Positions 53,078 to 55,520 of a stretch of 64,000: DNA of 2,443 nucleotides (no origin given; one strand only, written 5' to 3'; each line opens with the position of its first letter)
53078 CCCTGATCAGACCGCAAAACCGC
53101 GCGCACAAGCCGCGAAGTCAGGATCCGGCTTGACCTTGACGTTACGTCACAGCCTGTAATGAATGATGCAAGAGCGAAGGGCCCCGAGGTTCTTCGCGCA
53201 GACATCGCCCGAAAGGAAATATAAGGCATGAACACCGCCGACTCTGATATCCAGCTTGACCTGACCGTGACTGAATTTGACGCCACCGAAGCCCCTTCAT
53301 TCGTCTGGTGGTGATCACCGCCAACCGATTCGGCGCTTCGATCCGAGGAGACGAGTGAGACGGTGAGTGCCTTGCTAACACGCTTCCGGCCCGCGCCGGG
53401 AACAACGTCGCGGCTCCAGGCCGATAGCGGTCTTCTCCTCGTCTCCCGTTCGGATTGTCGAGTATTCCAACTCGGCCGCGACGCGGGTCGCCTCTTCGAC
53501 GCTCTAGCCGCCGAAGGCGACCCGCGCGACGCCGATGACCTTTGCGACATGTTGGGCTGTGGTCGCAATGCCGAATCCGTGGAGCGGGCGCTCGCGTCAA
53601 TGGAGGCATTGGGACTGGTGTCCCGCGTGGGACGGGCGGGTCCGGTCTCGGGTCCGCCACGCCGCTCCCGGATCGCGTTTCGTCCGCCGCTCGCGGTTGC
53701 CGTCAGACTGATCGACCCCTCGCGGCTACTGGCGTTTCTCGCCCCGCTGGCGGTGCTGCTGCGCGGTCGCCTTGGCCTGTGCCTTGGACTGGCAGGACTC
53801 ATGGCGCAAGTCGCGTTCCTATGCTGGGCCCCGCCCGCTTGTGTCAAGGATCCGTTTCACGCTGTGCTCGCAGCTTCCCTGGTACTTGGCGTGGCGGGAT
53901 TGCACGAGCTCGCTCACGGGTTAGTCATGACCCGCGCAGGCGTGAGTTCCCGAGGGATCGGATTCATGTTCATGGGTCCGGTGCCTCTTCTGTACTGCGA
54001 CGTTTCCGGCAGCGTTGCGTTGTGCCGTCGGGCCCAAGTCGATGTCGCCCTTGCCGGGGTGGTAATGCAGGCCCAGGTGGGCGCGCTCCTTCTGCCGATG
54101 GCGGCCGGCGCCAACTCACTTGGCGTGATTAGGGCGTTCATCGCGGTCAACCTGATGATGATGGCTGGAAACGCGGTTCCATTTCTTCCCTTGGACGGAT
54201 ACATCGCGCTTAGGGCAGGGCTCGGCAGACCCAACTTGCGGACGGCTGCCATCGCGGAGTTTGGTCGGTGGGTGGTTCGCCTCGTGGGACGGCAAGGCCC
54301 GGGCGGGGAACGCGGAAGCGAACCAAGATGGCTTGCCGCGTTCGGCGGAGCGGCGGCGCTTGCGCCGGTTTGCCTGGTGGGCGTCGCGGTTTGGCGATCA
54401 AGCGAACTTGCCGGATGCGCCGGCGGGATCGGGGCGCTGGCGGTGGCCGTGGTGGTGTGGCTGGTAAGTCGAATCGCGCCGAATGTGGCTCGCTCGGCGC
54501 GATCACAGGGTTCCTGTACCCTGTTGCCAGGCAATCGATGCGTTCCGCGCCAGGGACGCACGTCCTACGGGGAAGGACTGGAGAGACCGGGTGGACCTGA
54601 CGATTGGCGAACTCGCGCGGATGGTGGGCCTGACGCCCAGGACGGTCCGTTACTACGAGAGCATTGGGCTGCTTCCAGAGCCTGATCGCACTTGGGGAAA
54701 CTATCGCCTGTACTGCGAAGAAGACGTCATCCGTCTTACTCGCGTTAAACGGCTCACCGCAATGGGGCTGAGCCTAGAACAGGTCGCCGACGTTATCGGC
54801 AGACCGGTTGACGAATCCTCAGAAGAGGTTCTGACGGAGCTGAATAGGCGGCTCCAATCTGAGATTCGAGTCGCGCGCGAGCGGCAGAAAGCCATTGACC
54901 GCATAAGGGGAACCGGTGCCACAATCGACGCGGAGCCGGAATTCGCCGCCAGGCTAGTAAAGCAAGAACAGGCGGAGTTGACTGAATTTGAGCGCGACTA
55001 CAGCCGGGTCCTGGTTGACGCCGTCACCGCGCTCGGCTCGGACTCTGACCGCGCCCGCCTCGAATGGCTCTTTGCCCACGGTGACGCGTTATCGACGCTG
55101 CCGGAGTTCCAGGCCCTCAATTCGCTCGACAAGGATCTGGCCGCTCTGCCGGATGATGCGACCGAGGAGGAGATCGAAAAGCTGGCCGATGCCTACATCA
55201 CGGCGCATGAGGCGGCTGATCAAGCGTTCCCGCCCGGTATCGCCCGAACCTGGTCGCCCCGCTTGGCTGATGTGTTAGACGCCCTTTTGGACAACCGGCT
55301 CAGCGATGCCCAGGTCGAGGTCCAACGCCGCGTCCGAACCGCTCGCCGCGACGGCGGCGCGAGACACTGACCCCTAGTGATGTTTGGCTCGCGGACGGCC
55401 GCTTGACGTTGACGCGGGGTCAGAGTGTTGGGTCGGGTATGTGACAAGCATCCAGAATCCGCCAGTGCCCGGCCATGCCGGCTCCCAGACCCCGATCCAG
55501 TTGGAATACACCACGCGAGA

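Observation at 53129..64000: Unclassified RiPP gene cluster: YcaO + E1-like partner + SagB dehydrogenase + LanB dehydratase + RRE-M50 protease + two MerR regulators (cut by window end)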

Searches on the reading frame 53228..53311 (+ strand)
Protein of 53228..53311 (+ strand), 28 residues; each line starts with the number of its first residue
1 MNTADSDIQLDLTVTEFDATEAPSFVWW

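Call 41: search_protein_families(library=ncbifam, proteins=[window:53228-53311:+], max_evalue=10)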
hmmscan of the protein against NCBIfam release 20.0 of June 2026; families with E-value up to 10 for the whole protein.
seq(28 aa): 0 families
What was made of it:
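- The leader is daptide-like, not thiopeptide-like, and the peptide hits no thiopeptide precursor model (call 41).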

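Call 44: list_cluster_members(proteins=[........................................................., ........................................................, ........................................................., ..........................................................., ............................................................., window:53228-53311:+, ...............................])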
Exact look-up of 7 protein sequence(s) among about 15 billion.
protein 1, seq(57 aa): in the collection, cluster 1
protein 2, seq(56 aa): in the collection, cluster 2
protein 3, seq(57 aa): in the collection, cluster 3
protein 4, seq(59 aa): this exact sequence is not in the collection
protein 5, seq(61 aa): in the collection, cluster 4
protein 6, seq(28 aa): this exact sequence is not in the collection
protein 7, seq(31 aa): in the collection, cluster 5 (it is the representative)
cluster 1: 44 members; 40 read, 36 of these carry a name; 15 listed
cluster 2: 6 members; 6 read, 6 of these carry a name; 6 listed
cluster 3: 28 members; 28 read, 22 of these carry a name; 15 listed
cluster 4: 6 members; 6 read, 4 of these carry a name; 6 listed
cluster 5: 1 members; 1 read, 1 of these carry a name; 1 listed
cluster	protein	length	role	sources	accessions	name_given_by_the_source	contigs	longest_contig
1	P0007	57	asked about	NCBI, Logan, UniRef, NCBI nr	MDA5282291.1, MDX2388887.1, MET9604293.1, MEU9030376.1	thiazolylpeptide-type bacteriocin [Streptomyces sp. NPDC054904] | thiazolylpeptide-type bacteriocin n=1 Tax=unclassified Streptomyces TaxID=2593676 ... | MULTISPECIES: thiazolylpeptide-type bacteriocin [unclassified Streptomyces]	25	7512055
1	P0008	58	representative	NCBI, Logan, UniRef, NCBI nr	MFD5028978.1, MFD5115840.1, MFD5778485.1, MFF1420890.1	thiazolylpeptide-type bacteriocin [Streptomyces sp. NPDC058220] | thiazolylpeptide-type bacteriocin n=1 Tax=Streptomyces TaxID=1883 RepID=UPI00082FF31D | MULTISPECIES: thiazolylpeptide-type bacteriocin [Streptomyces]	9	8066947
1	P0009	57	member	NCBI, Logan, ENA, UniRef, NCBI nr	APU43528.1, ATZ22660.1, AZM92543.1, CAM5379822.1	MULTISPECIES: thiazolylpeptide-type bacteriocin [Streptomyces] | Thiazolylpeptide-type bacteriocin n=11 Tax=Streptomyces TaxID=1883 RepID=A0A918GXU3_9ACTN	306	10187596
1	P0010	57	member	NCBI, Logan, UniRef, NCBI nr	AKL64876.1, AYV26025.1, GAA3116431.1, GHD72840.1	thiazolylpeptide-type bacteriocin [Streptomyces goshikiensis] | Thiazolylpeptide-type bacteriocin n=1 Tax=Streptomyces goshikiensis TaxID=1942 ... | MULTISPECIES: thiazolylpeptide-type bacteriocin [Streptomyces]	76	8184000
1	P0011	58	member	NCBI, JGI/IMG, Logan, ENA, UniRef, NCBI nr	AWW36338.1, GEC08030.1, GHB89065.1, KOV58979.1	hypothetical protein SSP24_56850 [Streptomyces spinoverrucosus] | thiazolylpeptide-type bacteriocin precursor | Thiazolylpeptide-type bacteriocin n=6 Tax=Streptomyces TaxID=1883 RepID=A0A4Y3VQQ2_9ACTN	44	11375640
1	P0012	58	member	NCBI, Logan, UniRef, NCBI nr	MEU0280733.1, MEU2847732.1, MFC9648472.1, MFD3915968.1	thiazolylpeptide-type bacteriocin [Streptomyces sp. NPDC088147] | thiazolylpeptide-type bacteriocin n=1 Tax=unclassified Streptomyces TaxID=2593676 ... | thiazolylpeptide-type bacteriocin [Streptomyces sp. L-9-10]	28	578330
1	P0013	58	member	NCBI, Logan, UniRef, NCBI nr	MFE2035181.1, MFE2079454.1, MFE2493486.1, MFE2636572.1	thiazolylpeptide-type bacteriocin [Streptomyces scopuliridis] | Thiazolylpeptide-type bacteriocin n=1 Tax=Streptomyces scopuliridis TaxID=452529 ...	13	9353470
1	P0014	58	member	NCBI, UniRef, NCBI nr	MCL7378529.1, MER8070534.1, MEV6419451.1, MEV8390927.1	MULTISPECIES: thiazolylpeptide-type bacteriocin [unclassified Streptomyces] | thiazolylpeptide-type bacteriocin n=1 Tax=unclassified Streptomyces TaxID=2593676 ... | thiazolylpeptide-type bacteriocin [Streptomyces sp. 35G-GA-8]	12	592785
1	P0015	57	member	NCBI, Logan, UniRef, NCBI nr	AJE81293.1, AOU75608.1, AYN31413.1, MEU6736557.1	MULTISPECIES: thiazolylpeptide-type bacteriocin [Streptomyces] | Thiazolylpeptide-type bacteriocin n=2 Tax=Streptomyces TaxID=1883 RepID=A0A0B5EGM3_STRA4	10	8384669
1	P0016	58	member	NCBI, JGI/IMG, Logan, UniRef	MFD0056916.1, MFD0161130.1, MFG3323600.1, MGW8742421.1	thiazolylpeptide-type bacteriocin [Streptomyces sp. NPDC048171] | thiazolylpeptide-type bacteriocin precursor | thiazolylpeptide-type bacteriocin n=1 Tax=unclassified Streptomyces TaxID=2593676 ...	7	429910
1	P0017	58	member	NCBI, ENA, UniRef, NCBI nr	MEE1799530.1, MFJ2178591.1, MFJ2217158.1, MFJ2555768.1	thiazolylpeptide-type bacteriocin [Streptomyces sp. NPDC101062] | thiazolylpeptide-type bacteriocin n=1 Tax=unclassified Streptomyces TaxID=2593676 ... | thiazolylpeptide-type bacteriocin [Streptomyces sp. JV176]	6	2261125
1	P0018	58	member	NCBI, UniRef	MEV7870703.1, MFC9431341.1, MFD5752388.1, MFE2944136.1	thiazolylpeptide-type bacteriocin [Streptomyces sp. NPDC088124] | thiazolylpeptide-type bacteriocin n=1 Tax=unclassified Streptomyces TaxID=2593676 ...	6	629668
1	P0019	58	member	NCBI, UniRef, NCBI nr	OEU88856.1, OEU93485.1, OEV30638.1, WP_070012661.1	lantibiotic protein [Streptomyces abyssalis] | Lantibiotic protein n=1 Tax=Streptomyces abyssalis TaxID=933944 RepID=A0A1E7JU56_9ACTN | thiazolylpeptide-type bacteriocin [Streptomyces abyssalis]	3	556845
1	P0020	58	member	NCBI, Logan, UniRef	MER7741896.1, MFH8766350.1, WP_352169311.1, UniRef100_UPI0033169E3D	thiazolylpeptide-type bacteriocin [Streptomyces sp. NPDC096538] | thiazolylpeptide-type bacteriocin n=1 Tax=Streptomyces TaxID=1883 RepID=UPI0033169E3D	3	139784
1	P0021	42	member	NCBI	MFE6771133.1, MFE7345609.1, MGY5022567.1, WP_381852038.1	thiazolylpeptide-type bacteriocin, partial [Streptomyces griseus]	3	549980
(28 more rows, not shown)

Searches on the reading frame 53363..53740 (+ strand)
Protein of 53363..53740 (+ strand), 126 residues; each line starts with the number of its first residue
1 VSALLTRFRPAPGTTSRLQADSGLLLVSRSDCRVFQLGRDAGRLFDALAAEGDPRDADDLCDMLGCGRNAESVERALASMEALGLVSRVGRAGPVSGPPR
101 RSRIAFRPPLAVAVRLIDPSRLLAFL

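Call 41: search_protein_families(library=ncbifam, proteins=[window:53363-53740:+], max_evalue=10)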
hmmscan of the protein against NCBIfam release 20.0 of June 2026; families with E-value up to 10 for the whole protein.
window:53363-53740:+ (126 aa): 5 families
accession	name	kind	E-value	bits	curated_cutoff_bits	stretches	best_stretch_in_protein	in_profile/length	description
NF041824.1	daptide_HExxH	equivalog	5.8e-07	29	300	1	20-124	14-111/379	daptide biosynthesis intramembrane metalloprotease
NF041823.1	daptide_RRE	equivalog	0.0054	15.9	150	1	18-79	271-328/331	daptide biosynthesis RiPP recognition protein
NF053606.1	Sta1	subfamily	0.05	13.7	80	1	38-91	19-69/100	Sta1 family transcriptional regulator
TIGR02018.2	his_ut_repres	equivalog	0.19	11.1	220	1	59-95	28-62/226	histidine utilization transcriptional repressor HutC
NF040939.2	trans_reg_lrs14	equivalog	0.2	11.7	90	1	43-94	25-74/103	Lrs14 family HTH-type transcriptional regulator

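Call 91: predict_structure(alignment_id=A3)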
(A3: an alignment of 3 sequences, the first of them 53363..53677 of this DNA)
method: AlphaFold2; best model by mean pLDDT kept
length: 105 residues; sequences in the alignment: 3
mean_pLDDT: 79.6   pTM: 0.67
mean pLDDT of the five models: 79.6, 74.0, 72.1, 63.2, 49.8
residues with pLDDT >= 90: 29; 70-90: 52; 50-70: 10; < 50: 14
segments of 3 or more residues with pLDDT < 50: 1-3, 92-100
pLDDT, mean of each block of 10 residues (from residue 1): 69 89 89 90 89 84 78 89 87 46 53
secondary structure, 60 per line:
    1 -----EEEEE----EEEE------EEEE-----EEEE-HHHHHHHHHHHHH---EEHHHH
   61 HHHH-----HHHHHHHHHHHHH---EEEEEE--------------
elements in order: E6-10 E15-18 E25-28 E34-37 H39-51 H57-64 H70-82 E86-91

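Call 94: fold_search(model_id=the predicted structure, library=pdb)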
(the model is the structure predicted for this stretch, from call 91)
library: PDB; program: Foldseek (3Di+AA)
matches with E <= 10: 462; with E <= 0.001: 0
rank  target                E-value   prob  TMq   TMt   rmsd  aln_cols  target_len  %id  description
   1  5v1u_B                3.2e-03  1.00  0.59  0.70   2.7        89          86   16  TbiB1 in Complex with the TbiA(beta) Leader Peptide (released 2018-09-05)
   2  5v1v_A                7.1e-03  1.00  0.56  0.65   3.1        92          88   17  TbiB1 in Complex with the TbiA(alpha) Leader Peptide (released 2018-09-05)
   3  5v1u_A                1.0e-02  1.00  0.57  0.69   2.7        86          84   16  TbiB1 in Complex with the TbiA(beta) Leader Peptide (released 2018-09-05)
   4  4bs9                  2.6e-02  1.00  0.61  0.11   3.7        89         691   12  Structure of the heterocyclase TruD (released 2013-11-06)
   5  5v1u_C                4.5e-02  1.00  0.54  0.64   2.6        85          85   18  TbiB1 in Complex with the TbiA(beta) Leader Peptide (released 2018-09-05)
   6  5lq4_B                4.8e-02  0.98  0.53  0.15   4.3        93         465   17  The Structure of ThcOx, the First Oxidase Protein from the Cyanobactin Pathways (released 2016-11-09)
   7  5v1u_D                5.1e-02  0.99  0.53  0.64   2.7        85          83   18  TbiB1 in Complex with the TbiA(beta) Leader Peptide (released 2018-09-05)
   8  5lq4_A                5.4e-02  0.99  0.54  0.15   3.4        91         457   14  The Structure of ThcOx, the First Oxidase Protein from the Cyanobactin Pathways (released 2016-11-09)
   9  4v1t_B                6.2e-02  1.00  0.60  0.10   3.6        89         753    9  Heterocyclase in complex with substrate and Cofactor (released 2015-01-14)
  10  4e4h_D                6.2e-02  1.00  0.59  0.16   3.1       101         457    9  Crystal structure of Histone Demethylase NO66 (released 2013-01-30)
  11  5sxy_MODEL_1_A        7.4e-02  1.00  0.60  0.66   2.5        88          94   15  The solution NMR structure for the PqqD truncation of Methylobacterium extorquens PqqCD representing a functio (released 2017-05-24)
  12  8t19_A                8.4e-02  0.97  0.50  0.59   3.9        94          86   18  RiPP precursor peptide recognition element (RRE) domain of Ocin-ThiF-like partner protein, PbtF, bound to an 8 residue (released 2024-06-12)
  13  4v1u_B                8.9e-02  1.00  0.59  0.10   2.8        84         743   10  Heterocyclase in complex with substrate and Cofactor (released 2015-01-14)
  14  8pz5_A                1.1e-01  0.96  0.52  0.15   3.7        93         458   14  Structure of ThcOx, solved at wavelength 3.099 A (released 2023-10-25)
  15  4cck_A                1.1e-01  0.99  0.58  0.16   3.7       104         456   10  60S ribosomal protein L8 histidine hydroxylase (NO66) in complex with Mn(II) and N-oxalylglycine (NOG) (released 2014-05-14)
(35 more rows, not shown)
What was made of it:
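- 53363..54685 (+): M50a: an RRE domain fused to an intramembrane M50/site-2 metalloprotease, predicted to be the leader peptidase of the short peptide. RRE fold of residues 1-105 (calls 91, 94).
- M50a has an RRE fold (call 94).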

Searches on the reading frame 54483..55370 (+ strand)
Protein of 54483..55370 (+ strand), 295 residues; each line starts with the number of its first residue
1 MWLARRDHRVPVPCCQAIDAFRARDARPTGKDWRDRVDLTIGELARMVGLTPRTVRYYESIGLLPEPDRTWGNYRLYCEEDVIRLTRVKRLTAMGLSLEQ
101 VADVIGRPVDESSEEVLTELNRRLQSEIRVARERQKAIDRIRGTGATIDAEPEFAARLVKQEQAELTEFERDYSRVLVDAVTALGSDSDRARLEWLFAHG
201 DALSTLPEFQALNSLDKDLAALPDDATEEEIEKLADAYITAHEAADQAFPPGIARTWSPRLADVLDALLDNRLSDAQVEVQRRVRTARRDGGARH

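Call 6: search_protein_families(library=pfam, proteins=[window:54483-55370:+], max_evalue=0.01)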
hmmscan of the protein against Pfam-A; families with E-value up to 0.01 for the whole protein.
window:54483-55370:+ (295 aa): 6 families
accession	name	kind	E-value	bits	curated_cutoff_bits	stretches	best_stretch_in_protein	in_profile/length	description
PF00376.29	MerR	-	2e-18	66.4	28.2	1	40-77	1-38/38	MerR family regulatory protein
PF13411.12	MerR_1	-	4.3e-18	65.6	21.6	1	40-105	2-66/69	MerR HTH family regulatory protein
PF01381.28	HTH_3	-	1.9e-06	28.2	23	1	31-60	2-31/55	Helix-turn-helix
PF13560.12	HTH_31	-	0.00039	21.1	27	0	32-60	8-36/64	Helix-turn-helix domain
PF13412.12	HTH_24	-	0.0012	18.8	21.9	0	39-58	18-37/48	Winged helix-turn-helix DNA-binding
PF06037.17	DUF922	-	0.0054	17.3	27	0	210-249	103-146/153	Bacterial protein of unknown function (DUF922)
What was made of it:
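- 54591..55370 (+): MerR-family regulator, type A (259 aa). It has an N-terminal HTH and a C-terminal all-alpha domain of about 150 aa that matches no Pfam family. PF00376/PF13411 (call 6).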

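Call 7: search_protein_families(library=ncbifam, proteins=[window:54483-55370:+], max_evalue=0.01)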
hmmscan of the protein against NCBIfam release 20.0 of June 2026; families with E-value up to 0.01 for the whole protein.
window:54483-55370:+ (295 aa): 17 families
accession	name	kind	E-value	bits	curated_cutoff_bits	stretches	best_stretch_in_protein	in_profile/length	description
TIGR02047.1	CadR-PbrR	equivalog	1.4e-16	60.7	151.45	1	39-138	1-98/127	Cd(II)/Pb(II)-responsive transcriptional regulator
TIGR02051.1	MerR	equivalog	1.4e-15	57.6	150.85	1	40-126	1-86/124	mercury resistance transcriptional regulator MerR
NF007069.0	PRK09514.1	equivalog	3.7e-14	52.9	143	1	40-114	3-77/141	Zn(2+)-responsive transcriptional regulator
TIGR02043.1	ZntR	equivalog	8.5e-14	51.8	167.95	1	40-113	3-76/131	Zn(2+)-responsive transcriptional regulator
TIGR02044.1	CueR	equivalog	1e-13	51.4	147.4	1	40-106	2-68/127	Cu(I)-responsive transcriptional regulator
NF010315.0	PRK13752.1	subfamily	2e-13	50.6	261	1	38-107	7-76/144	mercury resistance transcriptional regulator MerR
NF047375.1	HeatShock_HspR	equivalog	3.7e-13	49.3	105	1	40-107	5-72/92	heat shock protein transcriptional repressor HspR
NF053782.1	ChlnTransRegdde3219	equivalog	2.2e-10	40.5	450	1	38-140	6-104/278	choline utilization transcriptional activator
NF047377.1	heat_HspR_dupli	exception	1e-09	38.2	300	1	41-129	8-97/214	heat shock protein transcriptional repressor HspR, fused homodimer type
NF041849.1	trans_regNmlR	equivalog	1.3e-09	38.1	175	1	41-140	3-104/117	stress response transcriptional regulator NmlR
NF052513.1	TransRegCarH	equivalog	2.3e-07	30.4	400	1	39-100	7-68/274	HTH-type transcriptional repressor CarH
TIGR01950.1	SoxR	equivalog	5.9e-07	29.3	116.9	1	39-107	2-69/142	redox-sensitive transcriptional activator SoxR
NF007590.0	PRK10227.1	equivalog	8.2e-07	29.2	244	1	40-105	2-67/135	Cu(I)-responsive transcriptional regulator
NF053740.1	TransRegTnrAGPos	equivalog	4e-06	27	140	1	32-96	6-69/108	hypothetical protein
NF050798.1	TF_FtsR_Actino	equivalog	6.1e-06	26.5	150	1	51-91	18-57/223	transcriptional regulator FtsR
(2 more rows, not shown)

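Call 79: find_homologous_proteins(query=window:54624-55370:+, max_evalue=0.00001)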
Query window:54624-55370:+ (248 aa): 25 proteins with E <= 0.00001 among 3154 candidates.
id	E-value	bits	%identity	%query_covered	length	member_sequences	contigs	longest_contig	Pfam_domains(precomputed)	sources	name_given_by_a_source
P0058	4.0e-154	529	100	100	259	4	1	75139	PF00376.30,PF13411.13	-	-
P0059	6.0e-13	67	34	44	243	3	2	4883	PF00376.30,PF13411.13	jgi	jgi:DNA-binding transcriptional MerR regulator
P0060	1.6e-12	66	50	32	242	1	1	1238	PF00376.30,PF13411.13,PF09278.18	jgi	jgi:DNA-binding transcriptional MerR regulator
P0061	2.6e-11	62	55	23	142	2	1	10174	PF00376.30,PF13411.13,PF09278.18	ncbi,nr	ncbi:MAG: heavy metal-responsive transcriptional regulator [Actinobacteria bacterium]|nr:heavy metal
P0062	3.5e-11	61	46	32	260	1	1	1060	PF00376.30,PF13411.13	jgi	jgi:DNA-binding transcriptional MerR regulator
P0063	4.6e-11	61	57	23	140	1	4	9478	PF00376.30,PF13411.13,PF09278.18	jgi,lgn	-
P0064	6.5e-11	60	49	32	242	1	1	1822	PF00376.30,PF13411.13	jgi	jgi:DNA-binding transcriptional MerR regulator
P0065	1.6e-10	59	41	40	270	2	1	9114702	PF00376.30,PF13411.13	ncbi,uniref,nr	ncbi:MerR family transcriptional regulator [Streptomyces flavofungini]|uniref:MerR family transcript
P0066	2.4e-10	59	57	23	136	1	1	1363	PF00376.30,PF13411.13,PF09278.18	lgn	-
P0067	4.8e-10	58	44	38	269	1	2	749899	PF00376.30,PF13411.13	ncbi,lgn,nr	ncbi:MerR family transcriptional regulator [Streptomyces aureoverticillatus]|nr:MerR family transcri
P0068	4.9e-9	54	44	35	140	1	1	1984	PF00376.30,PF13411.13,PF09278.18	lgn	-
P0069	7.7e-9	54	44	32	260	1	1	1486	PF00376.30,PF13411.13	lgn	-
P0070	7.7e-9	54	57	21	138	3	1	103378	PF00376.30,PF13411.13,PF09278.18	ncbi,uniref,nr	ncbi:MerR family transcriptional regulator [Mangrovicoccus algicola]|uniref:Helix-turn-helix domain-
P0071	9.9e-9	53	52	22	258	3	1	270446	PF00376.30,PF13411.13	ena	-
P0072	1.7e-8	52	40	35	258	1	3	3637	PF00376.30,PF13411.13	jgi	jgi:DNA-binding transcriptional MerR regulator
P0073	1.7e-8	52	38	36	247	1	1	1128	PF00376.30,PF13411.13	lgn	-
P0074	2.3e-8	52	40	32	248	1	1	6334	PF00376.30,PF13411.13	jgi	jgi:DNA-binding transcriptional MerR regulator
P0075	1.5e-7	49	35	48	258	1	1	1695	PF00376.30,PF13411.13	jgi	-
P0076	2.1e-7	49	38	42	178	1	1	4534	PF00376.30,PF13411.13,PF09278.18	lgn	-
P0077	7.0e-7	47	46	23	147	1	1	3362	PF00376.30,PF13411.13,PF09278.18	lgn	-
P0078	2.2e-6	46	42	23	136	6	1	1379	PF00376.30,PF13411.13,PF09278.18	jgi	jgi:MerR family mercuric resistance operon transcriptional regulator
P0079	2.7e-6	45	39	38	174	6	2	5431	PF00376.30,PF13411.13,PF09278.18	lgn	-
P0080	3.9e-6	45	41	38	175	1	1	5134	PF00376.30,PF13411.13,PF09278.18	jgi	jgi:DNA-binding transcriptional MerR regulator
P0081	4.4e-6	45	47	23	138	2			PF00376.30,PF13411.13,PF09278.18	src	-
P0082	5.5e-6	44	40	23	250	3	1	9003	PF00376.30,PF13411.13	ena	-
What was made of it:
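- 54591..55370 (+): Database homologues match only the HTH (call 79).
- No MerR-family protein is known to me as a receptor for an unmodified short peptide, and the MerR C-terminal domain matches no known ligand-binding family (calls 6, 79).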

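Call 80: find_encoding_contigs(protein=P0065, flank=6000, max_places=1)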
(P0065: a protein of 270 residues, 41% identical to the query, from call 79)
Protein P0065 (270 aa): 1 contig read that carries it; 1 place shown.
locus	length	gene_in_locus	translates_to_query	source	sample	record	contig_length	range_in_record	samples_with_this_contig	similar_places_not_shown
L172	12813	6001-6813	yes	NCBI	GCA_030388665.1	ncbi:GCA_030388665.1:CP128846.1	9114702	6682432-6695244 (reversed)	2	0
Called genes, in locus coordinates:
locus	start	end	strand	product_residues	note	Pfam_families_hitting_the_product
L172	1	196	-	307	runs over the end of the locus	PF01636:APH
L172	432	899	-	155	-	-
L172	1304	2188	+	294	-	PF00535:Glycos_transf_2 (weak), PF13641:Glyco_tranf_2_3 (faint)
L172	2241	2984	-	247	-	PF22880:DUF7019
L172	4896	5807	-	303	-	PF02311:AraC_binding, PF12833:HTH_18, PF00165:HTH_AraC (weak)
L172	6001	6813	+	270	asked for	PF00376:MerR, PF13411:MerR_1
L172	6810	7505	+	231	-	-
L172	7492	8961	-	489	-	PF00773:RNB, PF18614:RNase_II_C_S1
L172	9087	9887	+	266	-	PF03883:H2O2_YaaD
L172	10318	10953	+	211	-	PF01081:Aldolase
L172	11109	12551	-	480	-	PF00075:RNase_H, PF13456:RVT_3, PF00300:His_Phos_1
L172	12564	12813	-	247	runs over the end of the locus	PF24481:CT398_CC, PF02591:Zn_ribbon_9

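Call 81: find_encoding_contigs(protein=P0067, flank=6000, max_places=1)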
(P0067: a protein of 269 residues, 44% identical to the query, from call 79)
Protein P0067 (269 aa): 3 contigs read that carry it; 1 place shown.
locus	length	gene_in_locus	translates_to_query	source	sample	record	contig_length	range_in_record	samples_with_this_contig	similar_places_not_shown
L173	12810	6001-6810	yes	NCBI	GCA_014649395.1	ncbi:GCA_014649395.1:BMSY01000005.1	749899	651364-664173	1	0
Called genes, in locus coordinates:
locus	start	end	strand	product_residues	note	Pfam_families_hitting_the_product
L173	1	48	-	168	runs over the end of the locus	-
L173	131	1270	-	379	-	-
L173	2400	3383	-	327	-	PF00892:EamA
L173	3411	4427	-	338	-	PF02311:AraC_binding, PF12833:HTH_18, PF00165:HTH_AraC (weak)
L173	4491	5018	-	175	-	PF00440:TetR_N, PF13305:TetR_C_33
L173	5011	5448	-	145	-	PF14079:DUF4260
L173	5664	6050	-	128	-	-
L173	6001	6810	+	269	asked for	PF00376:MerR, PF13411:MerR_1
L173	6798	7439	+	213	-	-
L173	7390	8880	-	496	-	PF00773:RNB, PF18614:RNase_II_C_S1 (weak)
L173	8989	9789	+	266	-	PF03883:H2O2_YaaD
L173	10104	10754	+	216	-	PF01081:Aldolase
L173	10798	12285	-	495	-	PF00075:RNase_H, PF13456:RVT_3, PF00300:His_Phos_1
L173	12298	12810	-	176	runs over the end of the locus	PF24481:CT398_CC, PF02591:Zn_ribbon_9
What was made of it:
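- Tried and rejected: They sit in unrelated contexts (calls 80, 81).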
